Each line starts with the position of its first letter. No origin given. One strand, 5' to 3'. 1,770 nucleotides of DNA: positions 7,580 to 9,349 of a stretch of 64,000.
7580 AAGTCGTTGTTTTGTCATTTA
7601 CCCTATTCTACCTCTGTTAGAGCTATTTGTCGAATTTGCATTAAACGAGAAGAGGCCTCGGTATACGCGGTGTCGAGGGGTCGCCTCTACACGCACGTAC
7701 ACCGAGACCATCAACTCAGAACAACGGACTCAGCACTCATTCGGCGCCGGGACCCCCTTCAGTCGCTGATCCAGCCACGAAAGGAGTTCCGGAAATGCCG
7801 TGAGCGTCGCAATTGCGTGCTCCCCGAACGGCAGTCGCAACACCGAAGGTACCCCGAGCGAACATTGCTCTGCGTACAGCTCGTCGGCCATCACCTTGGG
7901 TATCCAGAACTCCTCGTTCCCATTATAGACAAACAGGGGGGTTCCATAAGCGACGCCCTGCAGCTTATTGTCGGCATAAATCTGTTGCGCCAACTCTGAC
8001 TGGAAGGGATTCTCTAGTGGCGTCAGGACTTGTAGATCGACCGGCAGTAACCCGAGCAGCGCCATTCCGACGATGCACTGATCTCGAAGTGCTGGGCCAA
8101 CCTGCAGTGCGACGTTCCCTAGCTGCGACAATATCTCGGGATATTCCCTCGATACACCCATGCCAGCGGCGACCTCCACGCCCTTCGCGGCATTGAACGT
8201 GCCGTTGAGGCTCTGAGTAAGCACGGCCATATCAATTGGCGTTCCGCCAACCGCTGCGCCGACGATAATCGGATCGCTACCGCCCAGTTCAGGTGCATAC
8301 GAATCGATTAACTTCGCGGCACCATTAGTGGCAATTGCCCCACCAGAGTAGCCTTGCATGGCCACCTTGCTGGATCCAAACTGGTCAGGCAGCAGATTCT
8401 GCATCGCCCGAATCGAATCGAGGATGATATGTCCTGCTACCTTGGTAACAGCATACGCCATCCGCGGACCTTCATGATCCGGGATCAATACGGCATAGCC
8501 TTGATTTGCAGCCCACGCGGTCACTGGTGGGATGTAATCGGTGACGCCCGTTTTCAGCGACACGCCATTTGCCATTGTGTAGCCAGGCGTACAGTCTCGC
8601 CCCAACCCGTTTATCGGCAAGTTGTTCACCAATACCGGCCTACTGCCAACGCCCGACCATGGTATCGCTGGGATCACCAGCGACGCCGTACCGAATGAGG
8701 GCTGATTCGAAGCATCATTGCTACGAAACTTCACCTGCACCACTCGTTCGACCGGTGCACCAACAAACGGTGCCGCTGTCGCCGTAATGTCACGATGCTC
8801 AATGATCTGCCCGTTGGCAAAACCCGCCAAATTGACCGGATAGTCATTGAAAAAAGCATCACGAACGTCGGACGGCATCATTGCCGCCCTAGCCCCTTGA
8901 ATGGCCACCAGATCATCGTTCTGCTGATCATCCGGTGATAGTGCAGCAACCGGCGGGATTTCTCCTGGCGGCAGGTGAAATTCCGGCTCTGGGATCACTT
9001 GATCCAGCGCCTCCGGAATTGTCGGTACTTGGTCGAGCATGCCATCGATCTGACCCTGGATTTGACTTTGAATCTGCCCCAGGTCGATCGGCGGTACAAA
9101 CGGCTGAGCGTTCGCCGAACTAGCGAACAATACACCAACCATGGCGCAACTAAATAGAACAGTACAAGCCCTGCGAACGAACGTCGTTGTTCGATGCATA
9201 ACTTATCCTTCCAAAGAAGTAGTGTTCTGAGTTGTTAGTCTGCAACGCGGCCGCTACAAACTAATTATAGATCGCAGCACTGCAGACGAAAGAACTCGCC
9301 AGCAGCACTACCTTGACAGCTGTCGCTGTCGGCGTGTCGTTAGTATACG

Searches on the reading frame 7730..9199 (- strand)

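Call 79: search_protein_families(library=pfam, proteins=[window:7730-9199:-], max_evalue=0.00001)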
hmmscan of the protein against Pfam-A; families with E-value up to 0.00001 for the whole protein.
window:7730-9199:- (489 aa): 1 family
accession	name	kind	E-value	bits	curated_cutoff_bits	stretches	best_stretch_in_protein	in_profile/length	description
PF03583.20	LIP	-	5.1e-38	131.5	23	1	231-485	23-283/286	Secretory lipase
